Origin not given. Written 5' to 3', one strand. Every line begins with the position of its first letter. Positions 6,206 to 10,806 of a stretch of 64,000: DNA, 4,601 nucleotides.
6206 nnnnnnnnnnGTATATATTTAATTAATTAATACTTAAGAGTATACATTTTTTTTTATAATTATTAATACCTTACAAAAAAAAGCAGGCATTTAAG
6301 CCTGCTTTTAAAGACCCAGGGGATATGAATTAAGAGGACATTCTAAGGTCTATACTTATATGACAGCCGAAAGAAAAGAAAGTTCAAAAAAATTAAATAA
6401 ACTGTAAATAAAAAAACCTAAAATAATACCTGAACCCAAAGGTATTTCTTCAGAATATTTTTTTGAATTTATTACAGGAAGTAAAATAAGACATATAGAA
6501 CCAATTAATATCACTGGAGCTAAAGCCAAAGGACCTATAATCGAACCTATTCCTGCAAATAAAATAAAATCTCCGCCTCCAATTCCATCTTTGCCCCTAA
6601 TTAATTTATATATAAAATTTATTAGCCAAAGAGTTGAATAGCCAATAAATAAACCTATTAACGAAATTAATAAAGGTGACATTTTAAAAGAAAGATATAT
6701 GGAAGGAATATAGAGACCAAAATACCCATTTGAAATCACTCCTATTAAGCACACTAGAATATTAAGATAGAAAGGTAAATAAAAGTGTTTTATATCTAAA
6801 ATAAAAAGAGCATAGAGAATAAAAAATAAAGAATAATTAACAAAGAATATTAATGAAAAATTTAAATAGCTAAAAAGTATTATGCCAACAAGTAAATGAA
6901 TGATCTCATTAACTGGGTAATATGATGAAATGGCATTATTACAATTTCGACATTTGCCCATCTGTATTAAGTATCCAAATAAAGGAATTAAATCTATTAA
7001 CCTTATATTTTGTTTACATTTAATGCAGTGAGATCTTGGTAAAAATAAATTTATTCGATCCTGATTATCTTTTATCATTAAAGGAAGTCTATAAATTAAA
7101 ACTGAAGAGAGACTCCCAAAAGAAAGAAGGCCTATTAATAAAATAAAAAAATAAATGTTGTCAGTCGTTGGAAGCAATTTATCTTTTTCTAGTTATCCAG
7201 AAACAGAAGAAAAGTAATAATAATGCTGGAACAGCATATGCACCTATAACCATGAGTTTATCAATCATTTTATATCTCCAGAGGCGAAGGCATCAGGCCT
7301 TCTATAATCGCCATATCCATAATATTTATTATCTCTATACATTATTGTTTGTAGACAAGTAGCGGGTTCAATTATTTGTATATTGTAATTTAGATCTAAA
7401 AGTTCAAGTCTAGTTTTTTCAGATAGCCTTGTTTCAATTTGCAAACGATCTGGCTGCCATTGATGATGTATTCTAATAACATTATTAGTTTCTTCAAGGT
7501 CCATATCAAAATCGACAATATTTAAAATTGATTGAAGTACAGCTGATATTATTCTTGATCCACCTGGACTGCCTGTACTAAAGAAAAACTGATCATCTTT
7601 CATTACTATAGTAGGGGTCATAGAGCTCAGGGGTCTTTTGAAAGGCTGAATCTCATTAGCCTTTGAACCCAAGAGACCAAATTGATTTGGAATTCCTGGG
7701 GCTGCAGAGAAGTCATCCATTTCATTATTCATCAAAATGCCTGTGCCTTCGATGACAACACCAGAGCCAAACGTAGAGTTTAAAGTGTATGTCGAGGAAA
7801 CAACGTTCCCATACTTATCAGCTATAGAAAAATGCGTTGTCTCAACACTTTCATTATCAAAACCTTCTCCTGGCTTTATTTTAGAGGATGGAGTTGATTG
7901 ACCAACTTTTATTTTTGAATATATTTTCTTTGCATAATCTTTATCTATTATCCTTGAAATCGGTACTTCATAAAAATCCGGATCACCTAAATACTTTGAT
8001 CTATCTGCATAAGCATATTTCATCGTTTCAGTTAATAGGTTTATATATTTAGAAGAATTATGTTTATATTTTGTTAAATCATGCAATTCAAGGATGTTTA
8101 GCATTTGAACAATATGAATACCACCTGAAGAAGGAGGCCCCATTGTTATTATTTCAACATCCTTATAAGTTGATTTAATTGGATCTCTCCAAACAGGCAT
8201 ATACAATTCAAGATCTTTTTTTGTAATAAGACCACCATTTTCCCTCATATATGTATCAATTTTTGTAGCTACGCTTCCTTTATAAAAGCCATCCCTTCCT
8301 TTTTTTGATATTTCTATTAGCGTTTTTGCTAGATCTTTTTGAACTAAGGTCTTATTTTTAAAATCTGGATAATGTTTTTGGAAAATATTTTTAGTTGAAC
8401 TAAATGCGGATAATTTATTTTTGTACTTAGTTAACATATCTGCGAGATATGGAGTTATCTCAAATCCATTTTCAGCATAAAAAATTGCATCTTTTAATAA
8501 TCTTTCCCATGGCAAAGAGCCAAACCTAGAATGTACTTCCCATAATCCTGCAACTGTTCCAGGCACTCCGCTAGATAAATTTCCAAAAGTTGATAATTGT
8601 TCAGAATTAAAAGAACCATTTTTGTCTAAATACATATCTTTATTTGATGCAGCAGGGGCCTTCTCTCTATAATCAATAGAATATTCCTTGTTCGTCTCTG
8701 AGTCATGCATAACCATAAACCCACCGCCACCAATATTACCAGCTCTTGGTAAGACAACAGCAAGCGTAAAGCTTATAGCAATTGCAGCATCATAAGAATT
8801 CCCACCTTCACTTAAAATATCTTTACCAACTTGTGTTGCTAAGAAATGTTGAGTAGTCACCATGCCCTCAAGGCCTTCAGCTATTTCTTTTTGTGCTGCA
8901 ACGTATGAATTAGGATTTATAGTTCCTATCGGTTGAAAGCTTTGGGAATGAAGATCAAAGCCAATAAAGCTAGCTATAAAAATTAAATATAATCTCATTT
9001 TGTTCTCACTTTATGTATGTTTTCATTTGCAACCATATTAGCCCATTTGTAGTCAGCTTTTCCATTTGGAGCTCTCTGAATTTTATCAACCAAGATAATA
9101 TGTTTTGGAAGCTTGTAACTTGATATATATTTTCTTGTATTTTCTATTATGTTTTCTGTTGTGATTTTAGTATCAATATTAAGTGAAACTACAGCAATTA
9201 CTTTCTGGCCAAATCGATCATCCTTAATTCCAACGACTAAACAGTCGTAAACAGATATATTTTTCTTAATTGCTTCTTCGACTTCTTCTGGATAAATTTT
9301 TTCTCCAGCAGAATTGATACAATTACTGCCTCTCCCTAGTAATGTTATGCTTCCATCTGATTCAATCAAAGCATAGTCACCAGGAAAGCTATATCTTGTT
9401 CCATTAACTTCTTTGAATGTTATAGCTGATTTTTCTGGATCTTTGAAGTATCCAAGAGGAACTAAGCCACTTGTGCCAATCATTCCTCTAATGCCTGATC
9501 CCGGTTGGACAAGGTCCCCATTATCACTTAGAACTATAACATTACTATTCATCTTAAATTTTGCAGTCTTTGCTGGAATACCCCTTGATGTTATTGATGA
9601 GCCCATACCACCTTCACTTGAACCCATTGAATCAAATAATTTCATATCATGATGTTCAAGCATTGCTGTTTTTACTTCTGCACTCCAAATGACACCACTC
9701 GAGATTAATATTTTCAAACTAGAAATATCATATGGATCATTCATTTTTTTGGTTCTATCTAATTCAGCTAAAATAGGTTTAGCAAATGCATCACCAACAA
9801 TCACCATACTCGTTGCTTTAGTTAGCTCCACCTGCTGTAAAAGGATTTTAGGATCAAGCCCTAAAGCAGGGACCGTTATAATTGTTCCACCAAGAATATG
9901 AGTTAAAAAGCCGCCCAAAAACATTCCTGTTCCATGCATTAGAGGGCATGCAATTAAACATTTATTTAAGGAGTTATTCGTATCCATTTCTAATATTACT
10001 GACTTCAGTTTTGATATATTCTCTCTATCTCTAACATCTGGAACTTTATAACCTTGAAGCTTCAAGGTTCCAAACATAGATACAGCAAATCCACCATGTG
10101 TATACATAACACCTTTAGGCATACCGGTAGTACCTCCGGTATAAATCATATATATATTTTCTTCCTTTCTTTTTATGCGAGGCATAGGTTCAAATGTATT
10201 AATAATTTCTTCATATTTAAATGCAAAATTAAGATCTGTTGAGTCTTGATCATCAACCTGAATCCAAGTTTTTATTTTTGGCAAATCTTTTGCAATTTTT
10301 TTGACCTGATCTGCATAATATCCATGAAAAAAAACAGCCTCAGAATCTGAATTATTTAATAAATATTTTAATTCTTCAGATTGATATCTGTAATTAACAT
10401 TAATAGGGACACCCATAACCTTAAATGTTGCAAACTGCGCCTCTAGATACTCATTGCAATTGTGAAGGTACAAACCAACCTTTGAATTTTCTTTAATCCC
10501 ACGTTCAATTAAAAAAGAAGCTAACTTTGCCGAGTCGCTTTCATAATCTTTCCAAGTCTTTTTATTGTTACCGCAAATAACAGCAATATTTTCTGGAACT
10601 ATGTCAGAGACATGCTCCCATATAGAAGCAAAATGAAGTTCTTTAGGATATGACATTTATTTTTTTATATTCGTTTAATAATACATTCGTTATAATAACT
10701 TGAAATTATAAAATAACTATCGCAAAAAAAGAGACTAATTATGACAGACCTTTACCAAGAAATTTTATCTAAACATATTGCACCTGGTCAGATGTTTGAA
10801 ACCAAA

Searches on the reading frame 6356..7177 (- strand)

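Call 9: search_protein_families(library=pfam, proteins=[window:6356-7177:-])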
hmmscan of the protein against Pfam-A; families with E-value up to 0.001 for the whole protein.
window:6356-7177:- (273 aa): 2 families
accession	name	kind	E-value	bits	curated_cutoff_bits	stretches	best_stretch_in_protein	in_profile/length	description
PF06750.18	A24_N_bact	-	2.9e-22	79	23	1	18-102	4-81/84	Bacterial Peptidase A24 N-terminal domain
PF01478.23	Peptidase_A24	-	4.4e-11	43.6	26.5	1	117-234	3-103/104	Type IV leader peptidase family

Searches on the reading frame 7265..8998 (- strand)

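Call 3: search_protein_families(library=pfam, proteins=[window:7265-8998:-])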
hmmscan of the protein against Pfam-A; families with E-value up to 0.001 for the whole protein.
window:7265-8998:- (577 aa): 1 family
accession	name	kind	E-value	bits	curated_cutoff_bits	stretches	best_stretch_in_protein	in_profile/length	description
PF01019.26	G_glu_transpept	-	8.6e-167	556.4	27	1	60-568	2-511/512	Gamma-glutamyltranspeptidase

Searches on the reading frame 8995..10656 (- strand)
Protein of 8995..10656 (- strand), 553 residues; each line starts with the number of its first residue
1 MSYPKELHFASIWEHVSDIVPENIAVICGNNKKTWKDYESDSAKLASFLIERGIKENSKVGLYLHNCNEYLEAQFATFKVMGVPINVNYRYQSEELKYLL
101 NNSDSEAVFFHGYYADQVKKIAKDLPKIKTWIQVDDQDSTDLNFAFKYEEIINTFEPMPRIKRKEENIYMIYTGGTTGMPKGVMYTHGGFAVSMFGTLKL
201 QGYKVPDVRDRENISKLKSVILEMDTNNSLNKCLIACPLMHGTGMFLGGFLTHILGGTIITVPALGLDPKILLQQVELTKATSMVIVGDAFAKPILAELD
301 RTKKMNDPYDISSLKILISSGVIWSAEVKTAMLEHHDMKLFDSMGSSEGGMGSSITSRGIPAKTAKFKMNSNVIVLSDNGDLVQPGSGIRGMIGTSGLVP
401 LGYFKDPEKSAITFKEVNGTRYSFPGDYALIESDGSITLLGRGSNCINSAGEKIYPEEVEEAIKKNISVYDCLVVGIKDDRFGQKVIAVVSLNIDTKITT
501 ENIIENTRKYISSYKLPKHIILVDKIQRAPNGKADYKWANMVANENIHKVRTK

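Call 3: search_protein_families(library=pfam, proteins=[window:8995-10656:-])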
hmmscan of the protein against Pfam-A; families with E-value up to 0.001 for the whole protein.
window:8995-10656:- (553 aa): 2 families
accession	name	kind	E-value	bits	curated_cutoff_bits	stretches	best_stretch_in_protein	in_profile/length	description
PF00501.34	AMP-binding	-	1.2e-49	169.6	29.9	1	20-387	8-368/384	AMP-binding enzyme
PF13193.12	AMP-binding_C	-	9e-12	46.2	24.5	1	458-533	1-76/76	AMP-binding enzyme C-terminal domain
